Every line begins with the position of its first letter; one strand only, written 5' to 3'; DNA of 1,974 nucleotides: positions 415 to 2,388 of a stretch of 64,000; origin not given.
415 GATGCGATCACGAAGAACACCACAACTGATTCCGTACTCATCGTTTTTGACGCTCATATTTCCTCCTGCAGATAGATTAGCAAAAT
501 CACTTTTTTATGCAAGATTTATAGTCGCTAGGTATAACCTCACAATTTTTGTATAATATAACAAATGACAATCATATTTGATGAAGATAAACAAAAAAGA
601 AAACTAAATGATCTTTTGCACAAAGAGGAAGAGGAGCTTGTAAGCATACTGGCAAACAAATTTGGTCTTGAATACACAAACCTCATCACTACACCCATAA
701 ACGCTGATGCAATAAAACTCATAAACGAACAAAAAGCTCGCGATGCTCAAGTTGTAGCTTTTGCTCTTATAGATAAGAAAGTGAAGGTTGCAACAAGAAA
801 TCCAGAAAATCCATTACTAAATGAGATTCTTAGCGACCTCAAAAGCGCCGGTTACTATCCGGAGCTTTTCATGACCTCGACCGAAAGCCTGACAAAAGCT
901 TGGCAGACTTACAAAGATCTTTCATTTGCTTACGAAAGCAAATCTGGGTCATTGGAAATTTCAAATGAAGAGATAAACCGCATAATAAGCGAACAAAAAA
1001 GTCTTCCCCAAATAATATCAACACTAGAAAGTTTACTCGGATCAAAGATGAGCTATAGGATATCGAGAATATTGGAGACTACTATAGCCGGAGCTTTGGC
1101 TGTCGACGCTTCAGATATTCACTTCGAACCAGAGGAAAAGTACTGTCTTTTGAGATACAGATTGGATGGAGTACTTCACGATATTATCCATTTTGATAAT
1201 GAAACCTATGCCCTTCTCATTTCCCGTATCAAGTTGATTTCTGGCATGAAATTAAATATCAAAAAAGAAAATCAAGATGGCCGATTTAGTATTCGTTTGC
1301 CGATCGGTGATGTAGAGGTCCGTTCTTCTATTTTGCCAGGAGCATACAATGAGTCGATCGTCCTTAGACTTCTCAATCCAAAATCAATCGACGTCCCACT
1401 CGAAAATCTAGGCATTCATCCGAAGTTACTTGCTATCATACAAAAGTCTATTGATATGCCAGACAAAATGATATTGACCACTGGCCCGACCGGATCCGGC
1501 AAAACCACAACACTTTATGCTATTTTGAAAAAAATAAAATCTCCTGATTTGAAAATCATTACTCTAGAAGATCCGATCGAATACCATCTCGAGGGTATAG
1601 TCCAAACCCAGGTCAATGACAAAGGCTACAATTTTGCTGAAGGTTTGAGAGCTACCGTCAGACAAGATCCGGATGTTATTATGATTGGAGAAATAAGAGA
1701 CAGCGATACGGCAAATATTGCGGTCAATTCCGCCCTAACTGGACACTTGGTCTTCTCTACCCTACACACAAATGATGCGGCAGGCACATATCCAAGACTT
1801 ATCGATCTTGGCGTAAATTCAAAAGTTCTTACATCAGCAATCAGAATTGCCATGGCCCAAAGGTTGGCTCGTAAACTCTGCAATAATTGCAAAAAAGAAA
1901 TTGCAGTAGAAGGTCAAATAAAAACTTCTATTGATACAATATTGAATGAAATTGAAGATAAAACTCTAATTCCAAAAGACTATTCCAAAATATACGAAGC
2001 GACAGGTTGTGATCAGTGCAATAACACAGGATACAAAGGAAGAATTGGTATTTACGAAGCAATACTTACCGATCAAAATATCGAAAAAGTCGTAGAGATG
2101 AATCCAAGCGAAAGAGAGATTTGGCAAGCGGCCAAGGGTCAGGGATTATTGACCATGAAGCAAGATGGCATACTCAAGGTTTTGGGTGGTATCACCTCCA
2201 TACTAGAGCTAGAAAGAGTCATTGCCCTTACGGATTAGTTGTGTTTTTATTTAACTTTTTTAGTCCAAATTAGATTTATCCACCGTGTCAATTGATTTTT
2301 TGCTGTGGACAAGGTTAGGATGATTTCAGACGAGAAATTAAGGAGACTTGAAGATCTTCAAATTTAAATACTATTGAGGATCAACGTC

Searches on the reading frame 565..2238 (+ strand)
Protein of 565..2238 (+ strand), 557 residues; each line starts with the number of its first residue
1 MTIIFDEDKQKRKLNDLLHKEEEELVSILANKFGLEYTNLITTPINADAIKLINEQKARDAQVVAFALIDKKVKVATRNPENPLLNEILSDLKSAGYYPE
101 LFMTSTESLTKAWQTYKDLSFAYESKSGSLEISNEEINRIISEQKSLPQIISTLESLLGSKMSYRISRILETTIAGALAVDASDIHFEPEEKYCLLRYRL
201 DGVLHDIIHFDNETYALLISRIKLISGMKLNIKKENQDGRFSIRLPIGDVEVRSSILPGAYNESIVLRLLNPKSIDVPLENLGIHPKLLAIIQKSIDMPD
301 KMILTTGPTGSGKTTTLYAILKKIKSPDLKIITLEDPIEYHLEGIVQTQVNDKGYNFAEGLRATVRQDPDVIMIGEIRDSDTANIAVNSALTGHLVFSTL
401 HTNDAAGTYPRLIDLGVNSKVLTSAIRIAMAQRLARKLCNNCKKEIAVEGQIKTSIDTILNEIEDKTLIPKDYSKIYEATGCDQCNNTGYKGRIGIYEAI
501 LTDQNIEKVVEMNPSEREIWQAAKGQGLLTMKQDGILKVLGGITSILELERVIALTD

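Call 3: search_protein_families(library=pfam, proteins=[window:565-2238:+], max_evalue=0.1)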
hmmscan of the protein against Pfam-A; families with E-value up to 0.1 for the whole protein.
window:565-2238:+ (557 aa): 21 families
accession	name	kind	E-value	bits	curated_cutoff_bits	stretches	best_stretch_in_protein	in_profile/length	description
PF00437.27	T2SSE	-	4.1e-114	381.5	24.9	1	166-551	8-370/370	Type II/IV secretion system protein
PF05157.20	MshEN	-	3.5e-05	24.1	23.1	1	33-92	1-60/90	MshEN domain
PF25199.1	nSTAND_NTPase5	-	0.00046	20.5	34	1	293-344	34-86/145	Novel STAND NTPase 5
PF00004.35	AAA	-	0.00082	20.3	21.2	1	303-377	1-66/131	ATPase family associated with various cellular activities (AAA)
PF13173.12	AAA_14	-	0.0032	17.9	27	1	301-390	3-84/129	AAA domain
PF16796.11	Microtub_bd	-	0.0071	16.7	27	1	288-319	79-110/155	Microtubule binding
PF00005.33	ABC_tran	-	0.0097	16.9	25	0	301-331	12-42/137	ABC transporter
PF13555.12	AAA_29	-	0.011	16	27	1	296-320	17-42/61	P-loop containing region of AAA domain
PF20720.3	nSTAND3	-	0.014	15.5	27.2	1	300-337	17-54/155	Novel STAND NTPase 3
PF00270.35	DEAD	-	0.016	15.4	26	0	300-332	14-49/167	DEAD/DEAH box helicase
PF04851.21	ResIII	-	0.018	15.4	22.5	0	292-326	15-49/164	Type III restriction enzyme, res subunit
PF13476.12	AAA_23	-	0.022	15.8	27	1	281-320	6-39/201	AAA domain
PF13604.12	AAA_30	-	0.023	14.9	27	1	292-332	10-50/191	AAA domain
PF02492.25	cobW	-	0.024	14.7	20.7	1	303-333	3-34/180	CobW/HypB/UreG, nucleotide-binding domain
PF13401.12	AAA_22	-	0.026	15.3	27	1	300-325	5-30/130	AAA domain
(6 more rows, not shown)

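Call 4: search_protein_families(library=ncbifam, proteins=[window:565-2238:+], max_evalue=0.1)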
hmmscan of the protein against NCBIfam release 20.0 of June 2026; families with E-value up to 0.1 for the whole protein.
window:565-2238:+ (557 aa): 24 families
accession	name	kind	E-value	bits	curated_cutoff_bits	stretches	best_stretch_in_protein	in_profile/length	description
TIGR02538.1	type_IV_pilB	equivalog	2.6e-131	439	675.65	1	20-553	41-562/564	type IV-A pilus assembly ATPase PilB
TIGR02533.1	type_II_gspE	equivalog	5.8e-131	437.5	630.25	1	58-552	9-485/486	type II secretion system ATPase GspE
NF053534.1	T4PilAsmATPsTfpB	equivalog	3.9e-114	382.1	850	1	21-553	64-582/584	type IV pilus assembly ATPase TfpB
NF007755.0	PRK10436.1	equivalog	7.1e-106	354.6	617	1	161-554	80-460/465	type II secretion system protein GspE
NF041000.1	ATPase_ComGA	equivalog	2e-70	236.8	300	1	173-435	3-265/267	competence type IV pilus ATPase ComGA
TIGR01420.1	pilT_fam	subfamily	9.7e-49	166.4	319.1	1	171-435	3-260/343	PilT/PilU family type 4a pilus ATPase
TIGR02525.1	plasmid_TraJ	equivalog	6.7e-26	91.1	368.3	1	264-415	119-272/372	plasmid transfer ATPase TraJ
TIGR02524.1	dot_icm_DotB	equivalog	5.5e-22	78.4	463.3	1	291-433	125-277/358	Dot/Icm type IV secretion system ATPase DotB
NF058587.1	archaellum_moto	equivalog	5.6e-16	58.4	550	1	300-409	275-390/527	archaellum flagellar ATPase motor FlaI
TIGR02782.1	TrbB_P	equivalog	7.2e-15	55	304.55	1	300-415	136-255/303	P-type conjugative transfer ATPase TrbB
TIGR02788.1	VirB11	equivalog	1.3e-13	50.7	249.95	1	285-421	130-271/308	P-type DNA transfer ATPase VirB11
TIGR03819.1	heli_sec_ATPase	hypoth_equivalog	4.3e-12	45.9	373.15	1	219-431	100-316/340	TadA family conjugal transfer-associated ATPase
NF010407.0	PRK13833.1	subfamily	1.5e-11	44.3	499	1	289-417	134-264/323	conjugal transfer protein TrbB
NF010469.0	PRK13894.1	subfamily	8.7e-10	38.4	508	1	299-415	148-267/320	conjugal transfer ATPase TrbB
NF010425.0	PRK13851.1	equivalog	1.1e-08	34.3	461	1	301-415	163-283/344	type IV secretion system protein VirB11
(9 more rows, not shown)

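Call 12: search_solved_structures(query=window:565-2238:+, max_evalue=1e-20)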
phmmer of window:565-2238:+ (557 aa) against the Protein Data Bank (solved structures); distinct sequences matched with E-value up to 1e-20: 20.
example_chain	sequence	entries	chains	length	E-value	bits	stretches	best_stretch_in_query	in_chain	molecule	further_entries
6olj_C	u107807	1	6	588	9.2e-94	318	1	21-554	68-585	Type IV pilus biogenesis ATPase PilB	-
5tsg_B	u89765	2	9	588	1e-93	317.9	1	21-554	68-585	Type IV pilus biogenesis ATPase PilB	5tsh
5zfr_A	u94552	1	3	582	1.5e-92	314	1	22-554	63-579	Type IV pilus biogenesis ATPase PilB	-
3jc8_Ba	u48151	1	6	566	1.9e-89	303.8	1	21-549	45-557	Type IV-A pilus assembly ATPase PilB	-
4pht_A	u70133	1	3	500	4.3e-89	302.6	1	117-552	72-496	General secretory pathway protein E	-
6f8l_G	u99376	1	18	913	2.1e-88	300.3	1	23-549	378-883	Type IV pilus assembly protein PilF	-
1p9r_A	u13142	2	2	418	1.2e-86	294.5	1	146-551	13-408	General secretion pathway protein E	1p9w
4kss_A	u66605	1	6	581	1.5e-86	294.3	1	150-552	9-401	Type II secretion system protein E, hemolysin-coregulated protein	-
4ksr_A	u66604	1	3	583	1.5e-86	294.3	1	150-552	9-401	Type II secretion system protein E, Hemolysin-coregulated protein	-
5oiu_A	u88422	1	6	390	4.4e-86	292.7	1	169-552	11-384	Type IV pilus assembly protein PilF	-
5it5_F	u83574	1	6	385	4.7e-86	292.6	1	170-552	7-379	ATP binding motif-containing protein PilF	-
6ejf_A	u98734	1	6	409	5e-86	292.5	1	170-549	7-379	Type IV pilus assembly protein PilF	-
8dze_A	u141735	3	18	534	7.5e-31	110.5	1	281-549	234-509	BfpD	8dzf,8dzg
2gsz_A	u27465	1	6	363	9.2e-31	110.2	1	176-491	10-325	twitching motility protein PilT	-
2ewv_A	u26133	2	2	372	9.6e-31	110.1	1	174-452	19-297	twitching motility protein PilT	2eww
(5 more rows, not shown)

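Call 46: find_related_loci(query=window:565-2238:+, collection=metagenome_contigs, flank=10000)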
Query window:565-2238:+ (557 aa) in metagenome_contigs; peptide patterns used: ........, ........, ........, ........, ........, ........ (x = any residue, [..] = any of these).
198 stretches matched a pattern; 26 encode a relative of the query (tblastn E <= 1e-3); 26 distinct loci.
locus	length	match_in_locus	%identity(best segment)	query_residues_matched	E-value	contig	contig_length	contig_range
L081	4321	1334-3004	78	1-557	0e+0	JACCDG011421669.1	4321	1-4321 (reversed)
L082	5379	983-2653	73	1-557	0e+0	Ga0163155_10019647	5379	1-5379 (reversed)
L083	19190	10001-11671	73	1-557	0e+0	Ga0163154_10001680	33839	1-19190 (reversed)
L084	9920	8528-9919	73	1-464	0e+0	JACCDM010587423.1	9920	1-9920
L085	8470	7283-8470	73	1-396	0e+0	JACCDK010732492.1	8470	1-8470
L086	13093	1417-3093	54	1-555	0e+0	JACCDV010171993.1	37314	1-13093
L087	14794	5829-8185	38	6-554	9e-108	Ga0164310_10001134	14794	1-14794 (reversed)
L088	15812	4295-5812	35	23-551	9e-102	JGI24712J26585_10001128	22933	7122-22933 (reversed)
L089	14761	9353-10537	42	151-557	7e-99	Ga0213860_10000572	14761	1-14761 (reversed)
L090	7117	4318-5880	37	13-553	8e-97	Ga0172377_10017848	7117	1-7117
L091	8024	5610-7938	35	22-549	2e-92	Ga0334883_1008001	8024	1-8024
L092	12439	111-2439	35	22-549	2e-92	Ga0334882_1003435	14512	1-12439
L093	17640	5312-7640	35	22-549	2e-92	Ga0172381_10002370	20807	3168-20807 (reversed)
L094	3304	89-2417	35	22-549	2e-92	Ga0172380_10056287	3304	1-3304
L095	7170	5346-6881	35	22-549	5e-91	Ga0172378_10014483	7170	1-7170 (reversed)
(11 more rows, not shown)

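Call 63: find_homologous_proteins(query=window:565-2238:+, max_evalue=1e-30)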
Query window:565-2238:+ (557 aa): 8000 proteins with E <= 1e-30 among 8000 candidates; the best 120 are listed.
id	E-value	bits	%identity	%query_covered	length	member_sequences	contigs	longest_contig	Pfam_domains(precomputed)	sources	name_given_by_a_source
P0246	0.0e+0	1212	100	100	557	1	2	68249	PF00437.27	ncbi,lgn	-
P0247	0.0e+0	1145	94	100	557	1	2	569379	PF00437.27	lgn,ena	-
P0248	3.3e-297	1004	81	100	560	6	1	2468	PF00437.27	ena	-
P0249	4.6e-289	977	77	100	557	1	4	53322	PF05157.21,PF00437.27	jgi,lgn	-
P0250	1.4e-285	966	77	100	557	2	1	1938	PF00437.27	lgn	-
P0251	1.4e-283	959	78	100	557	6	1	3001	PF00437.27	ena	-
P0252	1.8e-283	959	77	100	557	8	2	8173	PF00437.27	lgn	-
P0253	4.3e-283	958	76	100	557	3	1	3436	PF13173.13,PF00437.27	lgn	-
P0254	5.1e-283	957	76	100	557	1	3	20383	PF05157.21,PF00437.27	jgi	jgi:type IV pilus assembly protein PilB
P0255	7.8e-283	957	77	100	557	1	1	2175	PF13173.13,PF00437.27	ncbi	-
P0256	1.8e-282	956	76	100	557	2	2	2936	PF13173.13,PF00437.27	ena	-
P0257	2.0e-282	955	76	100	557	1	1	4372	PF05157.21,PF00437.27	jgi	jgi:type IV pilus assembly protein PilB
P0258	2.9e-282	955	75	100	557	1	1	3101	PF00437.27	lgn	-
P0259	5.8e-282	954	75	100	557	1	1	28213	PF05157.21,PF00437.27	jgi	jgi:type IV pilus assembly protein PilB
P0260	1.5e-281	953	76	100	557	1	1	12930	PF00437.27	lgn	-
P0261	4.3e-280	948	76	100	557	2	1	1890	PF13173.13,PF05157.21,PF00437.27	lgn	-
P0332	3.3e-264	895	72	100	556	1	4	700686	PF05157.21,PF00437.27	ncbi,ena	-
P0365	6.9e-261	884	70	100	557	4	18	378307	PF00437.27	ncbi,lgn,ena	-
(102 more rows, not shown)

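Call 65: find_encoding_contigs(protein=P0332, flank=10000, max_places=1)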
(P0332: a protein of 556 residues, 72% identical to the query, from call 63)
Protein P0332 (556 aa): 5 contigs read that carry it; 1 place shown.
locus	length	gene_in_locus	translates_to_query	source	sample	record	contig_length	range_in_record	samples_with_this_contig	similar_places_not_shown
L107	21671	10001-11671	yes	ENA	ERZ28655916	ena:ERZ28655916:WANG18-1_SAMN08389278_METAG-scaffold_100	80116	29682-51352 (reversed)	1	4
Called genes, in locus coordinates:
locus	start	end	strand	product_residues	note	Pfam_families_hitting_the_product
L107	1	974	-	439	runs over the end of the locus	-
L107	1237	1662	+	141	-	-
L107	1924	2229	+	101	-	-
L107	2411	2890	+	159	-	-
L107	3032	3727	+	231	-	PF14311:DUF4379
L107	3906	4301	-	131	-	PF02452:PemK_toxin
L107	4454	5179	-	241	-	PF21694:DNA_pol3_delta_C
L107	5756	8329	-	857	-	PF02739:5_3_exonuc_N, PF01367:5_3_exonuc, PF00476:DNA_pol_A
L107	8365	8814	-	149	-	PF02367:TsaE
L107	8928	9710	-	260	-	-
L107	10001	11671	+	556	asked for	PF05157:MshEN (weak), PF00437:T2SSE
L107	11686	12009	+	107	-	-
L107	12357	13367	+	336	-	PF06068:TIP49 (faint), PF05496:RuvB_N, PF00004:AAA, PF07728:AAA_5, PF17864:AAA_lid_4, PF05491:WHD_RuvB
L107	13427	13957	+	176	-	PF20772:TACO1_YebC_N, PF01709:Transcrip_reg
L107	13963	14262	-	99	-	-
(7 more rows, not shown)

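Call 66: find_encoding_contigs(protein=P0365, flank=10000, max_places=1)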
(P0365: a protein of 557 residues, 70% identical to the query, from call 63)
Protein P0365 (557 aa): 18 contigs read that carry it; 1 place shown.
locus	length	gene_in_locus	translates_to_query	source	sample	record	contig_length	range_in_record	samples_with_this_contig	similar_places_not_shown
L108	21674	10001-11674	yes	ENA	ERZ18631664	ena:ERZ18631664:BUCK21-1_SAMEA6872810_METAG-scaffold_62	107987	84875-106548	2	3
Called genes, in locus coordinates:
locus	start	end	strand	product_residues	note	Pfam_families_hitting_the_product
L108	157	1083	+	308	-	PF01149:Fapy_DNA_glyco, PF05833:NFACT_N (weak), PF06831:H2TH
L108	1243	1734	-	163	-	PF00588:SpoU_methylase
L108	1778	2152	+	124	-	PF07681:DoxX (weak)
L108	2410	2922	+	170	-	-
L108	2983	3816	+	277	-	PF01909:NTP_transf_2 (weak)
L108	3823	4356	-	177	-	-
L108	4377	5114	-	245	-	PF21694:DNA_pol3_delta_C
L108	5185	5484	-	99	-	-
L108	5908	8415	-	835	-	PF02739:5_3_exonuc_N, PF01367:5_3_exonuc, PF00476:DNA_pol_A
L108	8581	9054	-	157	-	PF02367:TsaE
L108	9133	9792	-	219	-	-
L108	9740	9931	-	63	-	-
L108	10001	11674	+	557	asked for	PF00437:T2SSE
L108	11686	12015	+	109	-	-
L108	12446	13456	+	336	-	PF06068:TIP49 (faint), PF05496:RuvB_N, PF00004:AAA, PF07728:AAA_5, PF17864:AAA_lid_4, PF05491:WHD_RuvB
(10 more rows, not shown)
